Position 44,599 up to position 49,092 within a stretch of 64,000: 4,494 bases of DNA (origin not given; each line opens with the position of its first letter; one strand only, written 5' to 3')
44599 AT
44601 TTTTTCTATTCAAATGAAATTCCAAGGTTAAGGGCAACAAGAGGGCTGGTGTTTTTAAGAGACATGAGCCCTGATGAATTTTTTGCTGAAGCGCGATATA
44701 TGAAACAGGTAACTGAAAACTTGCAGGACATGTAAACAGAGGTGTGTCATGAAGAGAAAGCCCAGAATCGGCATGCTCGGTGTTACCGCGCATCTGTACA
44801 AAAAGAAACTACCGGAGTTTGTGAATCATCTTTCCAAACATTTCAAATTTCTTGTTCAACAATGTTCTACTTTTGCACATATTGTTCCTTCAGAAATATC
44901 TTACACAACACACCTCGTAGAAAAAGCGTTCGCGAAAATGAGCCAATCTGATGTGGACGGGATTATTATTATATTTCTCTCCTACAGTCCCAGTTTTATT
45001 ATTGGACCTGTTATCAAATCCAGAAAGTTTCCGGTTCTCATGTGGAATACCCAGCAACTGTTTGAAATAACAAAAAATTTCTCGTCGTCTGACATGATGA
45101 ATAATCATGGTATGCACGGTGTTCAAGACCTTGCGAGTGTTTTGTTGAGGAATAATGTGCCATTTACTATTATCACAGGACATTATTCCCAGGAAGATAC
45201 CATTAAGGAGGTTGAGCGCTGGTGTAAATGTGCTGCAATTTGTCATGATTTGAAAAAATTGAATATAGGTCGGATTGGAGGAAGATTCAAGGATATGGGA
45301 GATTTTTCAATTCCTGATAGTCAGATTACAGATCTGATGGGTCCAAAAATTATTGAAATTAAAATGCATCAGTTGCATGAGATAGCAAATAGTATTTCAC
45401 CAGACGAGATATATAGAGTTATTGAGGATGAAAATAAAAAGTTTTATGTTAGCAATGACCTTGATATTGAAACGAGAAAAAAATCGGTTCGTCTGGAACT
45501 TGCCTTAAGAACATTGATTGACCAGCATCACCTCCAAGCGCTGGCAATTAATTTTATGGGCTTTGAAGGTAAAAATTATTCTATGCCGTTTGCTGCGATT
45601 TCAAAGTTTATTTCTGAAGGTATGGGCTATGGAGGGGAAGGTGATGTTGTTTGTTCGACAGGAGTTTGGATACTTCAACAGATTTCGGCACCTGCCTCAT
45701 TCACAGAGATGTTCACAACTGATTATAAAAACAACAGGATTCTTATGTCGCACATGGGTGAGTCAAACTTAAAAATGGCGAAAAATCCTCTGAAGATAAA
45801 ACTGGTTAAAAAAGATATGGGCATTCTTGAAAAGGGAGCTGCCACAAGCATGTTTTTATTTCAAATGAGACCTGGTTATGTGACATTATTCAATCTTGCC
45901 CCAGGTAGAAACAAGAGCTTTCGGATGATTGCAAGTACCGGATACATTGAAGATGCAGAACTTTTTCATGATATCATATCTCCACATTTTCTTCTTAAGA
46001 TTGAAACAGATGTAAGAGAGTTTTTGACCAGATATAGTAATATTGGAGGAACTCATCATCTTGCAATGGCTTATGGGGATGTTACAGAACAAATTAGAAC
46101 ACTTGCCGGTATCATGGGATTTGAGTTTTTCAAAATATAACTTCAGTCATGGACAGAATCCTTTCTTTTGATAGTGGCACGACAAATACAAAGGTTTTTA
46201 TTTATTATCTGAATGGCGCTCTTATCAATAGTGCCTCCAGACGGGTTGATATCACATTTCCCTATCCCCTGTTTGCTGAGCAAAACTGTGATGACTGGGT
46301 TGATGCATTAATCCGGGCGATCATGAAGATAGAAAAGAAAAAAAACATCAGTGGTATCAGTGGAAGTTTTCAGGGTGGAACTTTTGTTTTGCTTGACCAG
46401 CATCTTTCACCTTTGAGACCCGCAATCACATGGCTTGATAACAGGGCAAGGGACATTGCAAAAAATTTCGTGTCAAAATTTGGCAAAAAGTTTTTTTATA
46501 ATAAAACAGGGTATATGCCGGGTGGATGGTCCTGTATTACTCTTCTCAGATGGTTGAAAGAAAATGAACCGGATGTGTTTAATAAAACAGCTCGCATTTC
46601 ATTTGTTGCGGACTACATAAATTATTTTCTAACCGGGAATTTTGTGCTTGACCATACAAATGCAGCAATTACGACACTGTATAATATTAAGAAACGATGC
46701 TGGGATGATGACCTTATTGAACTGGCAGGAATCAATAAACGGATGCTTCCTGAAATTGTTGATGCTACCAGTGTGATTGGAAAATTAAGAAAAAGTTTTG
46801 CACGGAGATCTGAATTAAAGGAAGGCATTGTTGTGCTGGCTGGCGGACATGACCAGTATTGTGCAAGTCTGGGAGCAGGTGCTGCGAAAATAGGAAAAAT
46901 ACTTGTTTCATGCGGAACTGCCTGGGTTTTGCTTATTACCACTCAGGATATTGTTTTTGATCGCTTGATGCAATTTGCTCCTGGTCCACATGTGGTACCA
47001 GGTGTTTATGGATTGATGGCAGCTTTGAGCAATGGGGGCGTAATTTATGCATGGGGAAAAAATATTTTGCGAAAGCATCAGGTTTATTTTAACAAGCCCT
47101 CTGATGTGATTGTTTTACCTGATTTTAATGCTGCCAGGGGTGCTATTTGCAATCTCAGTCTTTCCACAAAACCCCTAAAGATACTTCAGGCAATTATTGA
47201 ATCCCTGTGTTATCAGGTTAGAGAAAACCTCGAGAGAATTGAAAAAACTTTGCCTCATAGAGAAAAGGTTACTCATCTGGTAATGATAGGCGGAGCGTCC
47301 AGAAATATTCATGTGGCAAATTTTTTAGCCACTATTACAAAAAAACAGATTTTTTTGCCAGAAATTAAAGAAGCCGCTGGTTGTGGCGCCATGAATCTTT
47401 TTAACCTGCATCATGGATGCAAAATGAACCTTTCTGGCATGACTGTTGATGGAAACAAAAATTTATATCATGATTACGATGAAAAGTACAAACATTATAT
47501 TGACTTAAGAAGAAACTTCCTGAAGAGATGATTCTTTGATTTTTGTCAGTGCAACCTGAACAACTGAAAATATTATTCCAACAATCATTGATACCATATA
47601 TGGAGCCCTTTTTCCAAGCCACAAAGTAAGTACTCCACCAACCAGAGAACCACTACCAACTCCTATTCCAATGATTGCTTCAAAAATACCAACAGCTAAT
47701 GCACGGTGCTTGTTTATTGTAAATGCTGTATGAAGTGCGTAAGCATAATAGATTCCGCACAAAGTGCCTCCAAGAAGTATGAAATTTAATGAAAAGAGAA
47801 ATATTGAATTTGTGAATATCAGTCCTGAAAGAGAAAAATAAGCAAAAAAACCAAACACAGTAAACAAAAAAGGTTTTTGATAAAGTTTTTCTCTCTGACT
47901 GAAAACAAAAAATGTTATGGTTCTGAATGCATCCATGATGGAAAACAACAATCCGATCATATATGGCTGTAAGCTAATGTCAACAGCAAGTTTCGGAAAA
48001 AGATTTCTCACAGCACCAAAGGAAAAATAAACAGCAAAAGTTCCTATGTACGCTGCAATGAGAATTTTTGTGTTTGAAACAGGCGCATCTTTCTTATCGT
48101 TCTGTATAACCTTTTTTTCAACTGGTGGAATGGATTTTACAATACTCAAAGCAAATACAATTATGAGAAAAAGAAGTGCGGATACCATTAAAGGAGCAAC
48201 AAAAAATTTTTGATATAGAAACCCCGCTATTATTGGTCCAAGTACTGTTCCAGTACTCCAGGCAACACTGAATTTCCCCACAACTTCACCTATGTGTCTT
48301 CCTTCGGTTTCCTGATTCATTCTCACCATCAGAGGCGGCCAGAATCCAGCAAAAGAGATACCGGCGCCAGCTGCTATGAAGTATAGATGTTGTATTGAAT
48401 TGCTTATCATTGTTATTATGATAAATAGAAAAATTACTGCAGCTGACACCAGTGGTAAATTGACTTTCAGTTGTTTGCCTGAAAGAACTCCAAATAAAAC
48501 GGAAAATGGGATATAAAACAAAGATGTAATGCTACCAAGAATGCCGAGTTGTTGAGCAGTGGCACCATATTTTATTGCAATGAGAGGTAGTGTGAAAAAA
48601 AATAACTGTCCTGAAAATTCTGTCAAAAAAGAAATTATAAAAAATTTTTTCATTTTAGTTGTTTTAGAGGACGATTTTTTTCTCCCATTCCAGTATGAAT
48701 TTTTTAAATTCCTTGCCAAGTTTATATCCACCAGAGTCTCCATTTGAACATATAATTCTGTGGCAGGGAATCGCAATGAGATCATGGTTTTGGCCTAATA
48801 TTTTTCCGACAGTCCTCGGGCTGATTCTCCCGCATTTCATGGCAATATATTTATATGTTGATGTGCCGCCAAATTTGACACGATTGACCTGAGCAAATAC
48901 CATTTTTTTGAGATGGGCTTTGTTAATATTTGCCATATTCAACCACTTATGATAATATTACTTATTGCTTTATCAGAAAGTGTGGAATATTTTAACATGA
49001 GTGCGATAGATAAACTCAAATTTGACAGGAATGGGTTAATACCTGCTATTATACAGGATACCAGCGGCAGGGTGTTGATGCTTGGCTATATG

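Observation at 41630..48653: Carbohydrate-utilisation cluster with an unusual deaminase-deacetylase fusion: CBM9-like secreted protein, NagB::PIG-L fusion, AraA-family isomerase, FGGY kinase, convergent MFS transporter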

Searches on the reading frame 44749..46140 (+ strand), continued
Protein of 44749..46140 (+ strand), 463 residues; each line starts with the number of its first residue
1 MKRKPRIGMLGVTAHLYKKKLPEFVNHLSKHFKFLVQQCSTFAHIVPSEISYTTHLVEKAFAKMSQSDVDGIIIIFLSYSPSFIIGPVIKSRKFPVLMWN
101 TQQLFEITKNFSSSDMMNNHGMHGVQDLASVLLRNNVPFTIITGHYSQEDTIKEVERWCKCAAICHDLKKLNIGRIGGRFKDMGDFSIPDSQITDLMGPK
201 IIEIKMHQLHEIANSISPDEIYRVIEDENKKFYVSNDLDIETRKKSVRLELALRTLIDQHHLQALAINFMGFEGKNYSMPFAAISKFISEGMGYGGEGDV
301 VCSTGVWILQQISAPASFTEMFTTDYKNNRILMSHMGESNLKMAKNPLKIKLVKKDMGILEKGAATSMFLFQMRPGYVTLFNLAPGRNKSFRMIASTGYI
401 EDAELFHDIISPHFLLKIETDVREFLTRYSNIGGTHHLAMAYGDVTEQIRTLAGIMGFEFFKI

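Call 72: search_solved_structures(query=A2, max_evalue=0.001, show_alignments=2)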
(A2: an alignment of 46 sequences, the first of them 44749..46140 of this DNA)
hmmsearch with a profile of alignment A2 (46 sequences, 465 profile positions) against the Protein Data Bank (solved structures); distinct sequences matched with E-value up to 0.001: 9.
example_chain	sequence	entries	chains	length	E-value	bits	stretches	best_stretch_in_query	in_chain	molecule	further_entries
7cx7_A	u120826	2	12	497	1.1e-43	153.1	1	46-465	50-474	L-arabinose isomerase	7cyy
7cwv_A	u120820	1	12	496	2.2e-43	152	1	26-465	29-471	L-arabinose isomerase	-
7ch3_A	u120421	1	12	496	3.8e-42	147.9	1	26-465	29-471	L-arabinose isomerase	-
4r1o_A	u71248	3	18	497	1.9e-40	142.3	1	46-465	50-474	L-arabinose isomerase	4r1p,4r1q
4f2d_A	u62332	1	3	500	2.8e-40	141.8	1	20-464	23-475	L-arabinose isomerase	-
2ajt_A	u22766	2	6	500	5.2e-40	140.9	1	20-464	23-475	L-arabinose isomerase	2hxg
7chl_A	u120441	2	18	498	2.5e-39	138.7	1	20-465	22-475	Hybrid Arabinose isomerase | L-arabinose isomerase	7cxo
9vf5_A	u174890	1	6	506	8e-37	130.4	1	9-463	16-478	L-arabinose isomerase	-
4lql_A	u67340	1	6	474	4.5e-31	111.4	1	23-465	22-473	L-arabinose isomerase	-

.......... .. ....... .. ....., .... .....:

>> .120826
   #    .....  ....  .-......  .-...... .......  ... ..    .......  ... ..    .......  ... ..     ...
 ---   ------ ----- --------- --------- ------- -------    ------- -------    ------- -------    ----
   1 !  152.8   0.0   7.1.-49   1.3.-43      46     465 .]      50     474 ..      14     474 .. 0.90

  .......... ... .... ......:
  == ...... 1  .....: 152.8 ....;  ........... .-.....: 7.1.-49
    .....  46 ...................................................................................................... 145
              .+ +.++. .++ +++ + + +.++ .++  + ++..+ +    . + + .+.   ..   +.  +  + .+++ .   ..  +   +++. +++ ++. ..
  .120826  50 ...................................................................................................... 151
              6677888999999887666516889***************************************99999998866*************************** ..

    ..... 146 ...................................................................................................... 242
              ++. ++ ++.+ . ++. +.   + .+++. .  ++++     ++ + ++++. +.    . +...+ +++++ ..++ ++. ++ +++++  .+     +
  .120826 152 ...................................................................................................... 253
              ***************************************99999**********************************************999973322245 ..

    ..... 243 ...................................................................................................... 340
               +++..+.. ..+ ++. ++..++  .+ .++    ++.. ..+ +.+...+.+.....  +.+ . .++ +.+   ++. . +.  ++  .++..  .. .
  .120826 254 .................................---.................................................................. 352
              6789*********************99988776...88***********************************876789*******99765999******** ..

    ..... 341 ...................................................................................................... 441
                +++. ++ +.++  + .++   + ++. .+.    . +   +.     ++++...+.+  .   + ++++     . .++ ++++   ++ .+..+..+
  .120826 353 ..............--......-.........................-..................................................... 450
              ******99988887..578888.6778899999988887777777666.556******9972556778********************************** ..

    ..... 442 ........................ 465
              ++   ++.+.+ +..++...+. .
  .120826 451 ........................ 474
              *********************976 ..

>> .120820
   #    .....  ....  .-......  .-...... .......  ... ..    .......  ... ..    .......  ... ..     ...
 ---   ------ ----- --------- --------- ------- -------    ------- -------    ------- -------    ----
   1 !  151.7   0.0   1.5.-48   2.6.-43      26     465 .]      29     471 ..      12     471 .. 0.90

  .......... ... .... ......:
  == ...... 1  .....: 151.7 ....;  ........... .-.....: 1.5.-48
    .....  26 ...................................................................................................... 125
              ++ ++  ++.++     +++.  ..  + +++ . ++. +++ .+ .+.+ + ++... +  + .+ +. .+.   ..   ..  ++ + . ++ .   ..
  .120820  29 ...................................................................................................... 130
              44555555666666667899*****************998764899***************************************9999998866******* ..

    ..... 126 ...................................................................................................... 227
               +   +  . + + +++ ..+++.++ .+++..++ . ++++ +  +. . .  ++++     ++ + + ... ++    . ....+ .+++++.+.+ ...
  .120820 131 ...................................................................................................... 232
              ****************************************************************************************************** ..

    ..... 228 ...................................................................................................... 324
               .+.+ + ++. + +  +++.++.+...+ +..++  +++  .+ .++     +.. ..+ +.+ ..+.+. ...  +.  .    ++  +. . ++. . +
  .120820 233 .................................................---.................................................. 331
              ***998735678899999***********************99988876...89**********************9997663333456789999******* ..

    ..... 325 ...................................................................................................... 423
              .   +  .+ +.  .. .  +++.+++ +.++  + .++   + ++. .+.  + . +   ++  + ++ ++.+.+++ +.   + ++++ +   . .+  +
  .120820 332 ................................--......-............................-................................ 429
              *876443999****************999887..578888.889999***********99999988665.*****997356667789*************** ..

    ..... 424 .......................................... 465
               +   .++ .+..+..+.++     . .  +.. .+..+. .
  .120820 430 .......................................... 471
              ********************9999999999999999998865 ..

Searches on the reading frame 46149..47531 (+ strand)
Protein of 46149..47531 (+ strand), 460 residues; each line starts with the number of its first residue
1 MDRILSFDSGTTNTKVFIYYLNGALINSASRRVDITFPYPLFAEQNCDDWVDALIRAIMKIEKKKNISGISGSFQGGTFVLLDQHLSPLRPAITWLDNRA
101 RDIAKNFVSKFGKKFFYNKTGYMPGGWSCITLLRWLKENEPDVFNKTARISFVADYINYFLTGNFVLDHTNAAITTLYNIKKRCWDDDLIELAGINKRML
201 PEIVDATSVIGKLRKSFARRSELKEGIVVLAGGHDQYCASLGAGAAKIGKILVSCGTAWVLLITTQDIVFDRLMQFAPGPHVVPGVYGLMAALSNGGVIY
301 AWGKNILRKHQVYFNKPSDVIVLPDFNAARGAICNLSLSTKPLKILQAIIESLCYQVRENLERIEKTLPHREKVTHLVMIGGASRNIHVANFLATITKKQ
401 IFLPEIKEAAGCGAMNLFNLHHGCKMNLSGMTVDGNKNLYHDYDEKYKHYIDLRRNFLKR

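Call 3: search_protein_families(library=pfam, proteins=[window:46149-47531:+], max_evalue=0.01)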
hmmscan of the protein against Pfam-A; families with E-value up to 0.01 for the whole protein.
window:46149-47531:+ (460 aa): 3 families
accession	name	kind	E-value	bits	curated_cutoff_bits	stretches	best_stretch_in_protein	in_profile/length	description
PF00370.27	FGGY_N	-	1.3e-57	195.7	28.8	1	4-242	2-245/245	FGGY family of carbohydrate kinases, N-terminal domain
PF02782.22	FGGY_C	-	5.1e-17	62.7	27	1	327-415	105-191/198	FGGY family of carbohydrate kinases, C-terminal domain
PF18420.7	CSN4_RPN5_eIF3a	-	0.0073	16.9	26.4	0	350-369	10-29/42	CSN4/RPN5/eIF3a helix turn helix domain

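Call 4: search_protein_families(library=ncbifam, proteins=[window:46149-47531:+], max_evalue=0.01)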
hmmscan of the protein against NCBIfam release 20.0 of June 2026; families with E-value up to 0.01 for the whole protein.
window:46149-47531:+ (460 aa): 12 families
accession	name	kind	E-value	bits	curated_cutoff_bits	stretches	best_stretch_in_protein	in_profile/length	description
TIGR01312.1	XylB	equivalog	7.8e-70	235.7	380.25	1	7-455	3-474/481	xylulokinase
TIGR01311.1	glycerol_kin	equivalog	1.9e-45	155.1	590.35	2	4-265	3-272/496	glycerol kinase GlpK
NF008187.0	PRK10939.1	equivalog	1.8e-42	145.7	528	2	2-303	4-312/521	autoinducer-2 kinase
TIGR01314.1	gntK_FGGY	equivalog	9e-42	143.2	648.55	1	5-265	3-267/505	gluconokinase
NF000756.0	PRK00047.1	subfamily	7.2e-39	133.4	498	2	4-267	7-278/502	glycerol kinase GlpK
TIGR02628.1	fuculo_kin_coli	equivalog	3.7e-38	131.7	470.9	2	6-267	5-270/465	L-fuculokinase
NF011601.0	PRK15027.1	equivalog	8.7e-35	120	912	1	6-303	4-301/484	xylulokinase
TIGR02627.1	rhamnulo_kin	equivalog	4.2e-33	114.6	527.95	1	75-262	76-257/454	rhamnulokinase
NF007925.0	PRK10640.1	equivalog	7.5e-25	87.3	639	1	66-262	73-263/489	rhamnulokinase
NF003154.0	PRK04123.1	equivalog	2.4e-19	69.4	428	2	41-311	53-353/554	ribulokinase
TIGR01234.1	L-ribulokinase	equivalog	5.7e-15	55.1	583.25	1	107-309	137-344/536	ribulokinase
TIGR01315.1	5C_CHO_kinase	subfamily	6.8e-12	44.9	408.7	1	6-288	4-306/541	FGGY family pentulose kinase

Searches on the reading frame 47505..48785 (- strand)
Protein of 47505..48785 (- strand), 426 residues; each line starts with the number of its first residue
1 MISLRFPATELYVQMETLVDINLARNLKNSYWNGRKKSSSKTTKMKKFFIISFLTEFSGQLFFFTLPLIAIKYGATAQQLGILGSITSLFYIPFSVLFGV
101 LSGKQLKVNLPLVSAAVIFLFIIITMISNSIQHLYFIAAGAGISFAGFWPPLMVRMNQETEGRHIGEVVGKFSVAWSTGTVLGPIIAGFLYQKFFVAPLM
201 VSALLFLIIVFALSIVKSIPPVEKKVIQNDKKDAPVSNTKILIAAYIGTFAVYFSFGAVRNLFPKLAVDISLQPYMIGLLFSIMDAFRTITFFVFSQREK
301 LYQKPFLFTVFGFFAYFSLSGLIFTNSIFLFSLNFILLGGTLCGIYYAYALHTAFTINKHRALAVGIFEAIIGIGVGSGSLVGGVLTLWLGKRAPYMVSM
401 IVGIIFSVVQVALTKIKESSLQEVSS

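Call 3: search_protein_families(library=pfam, proteins=[window:47505-48785:-], max_evalue=0.01)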
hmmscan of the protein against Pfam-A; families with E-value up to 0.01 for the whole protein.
window:47505-48785:- (426 aa): 1 family
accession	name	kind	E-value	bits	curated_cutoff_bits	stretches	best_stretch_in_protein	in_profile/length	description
PF07690.21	MFS_1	-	1e-29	104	33.4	2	49-240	2-197/347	Major Facilitator Superfamily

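Call 4: search_protein_families(library=ncbifam, proteins=[window:47505-48785:-], max_evalue=0.01)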
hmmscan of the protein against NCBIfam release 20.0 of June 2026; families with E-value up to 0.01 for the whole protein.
window:47505-48785:- (426 aa): 6 families
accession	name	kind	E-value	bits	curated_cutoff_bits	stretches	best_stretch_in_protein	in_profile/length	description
NF012174.0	tet_MFS_A_B_C_D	equivalog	3.1e-08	32.8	475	1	74-254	36-217/382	Tet(A)/Tet(B)/Tet(C) family tetracycline efflux MFS transporter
TIGR00880.1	2_A_01_02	superfamily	1.8e-07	31.4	131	1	95-213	15-134/141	multidrug resistance protein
TIGR00895.1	2A0115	subfamily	1.3e-05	24.3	418.55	1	43-211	17-190/398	aromatic acid/H+ symport family MFS transporter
TIGR00881.1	2A0104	subfamily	2.6e-05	23.4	407.75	1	50-231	2-185/379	phosphoglycerate transporter protein PgtP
NF008586.0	PRK11551.1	equivalog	6.5e-05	22.1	410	1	37-414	9-395/406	3-(3-hydroxy-phenyl)propionate transporter MhpT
NF011571.1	PRK14995.1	subfamily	0.00012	21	701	1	336-416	110-182/493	SmvA family efflux MFS transporter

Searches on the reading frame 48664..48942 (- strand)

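Call 3: search_protein_families(library=pfam, proteins=[window:48664-48942:-], max_evalue=0.01)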
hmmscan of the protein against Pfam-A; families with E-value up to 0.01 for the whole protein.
window:48664-48942:- (92 aa): 1 family
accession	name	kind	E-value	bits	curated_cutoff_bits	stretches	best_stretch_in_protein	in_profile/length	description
PF01035.26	DNA_binding_1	-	4.3e-19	68.6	27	1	12-88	3-80/81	6-O-methylguanine DNA methyltransferase, DNA binding domain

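Call 4: search_protein_families(library=ncbifam, proteins=[window:48664-48942:-], max_evalue=0.01)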
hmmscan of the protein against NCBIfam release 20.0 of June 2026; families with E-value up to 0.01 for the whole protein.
window:48664-48942:- (92 aa): 5 families
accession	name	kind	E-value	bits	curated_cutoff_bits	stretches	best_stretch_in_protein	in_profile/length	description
TIGR00589.1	ogt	superfamily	1.8e-19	69.6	46.4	1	11-87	3-80/80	methylated-DNA--[protein]-cysteine S-methyltransferase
NF003022.0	PRK03887.1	equivalog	7e-11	42.3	164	1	13-87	96-168/175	methylated-DNA--protein-cysteine methyltransferase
NF041132.1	DNA_protcyst_Mta_Thcoc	equivalog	1.4e-09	38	250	1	13-87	96-168/169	methylated-DNA--protein-cysteine methyltransferase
NF011964.0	PRK15435.1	equivalog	4.6e-08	32.4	345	1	8-88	268-349/354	bifunctional DNA-binding transcriptional regulator/O6-methylguanine-DNA methyltransferase Ada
NF007626.0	PRK10286.1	equivalog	5.4e-08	33.1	192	1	11-90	89-169/171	methylated-DNA--[protein]-cysteine S-methyltransferase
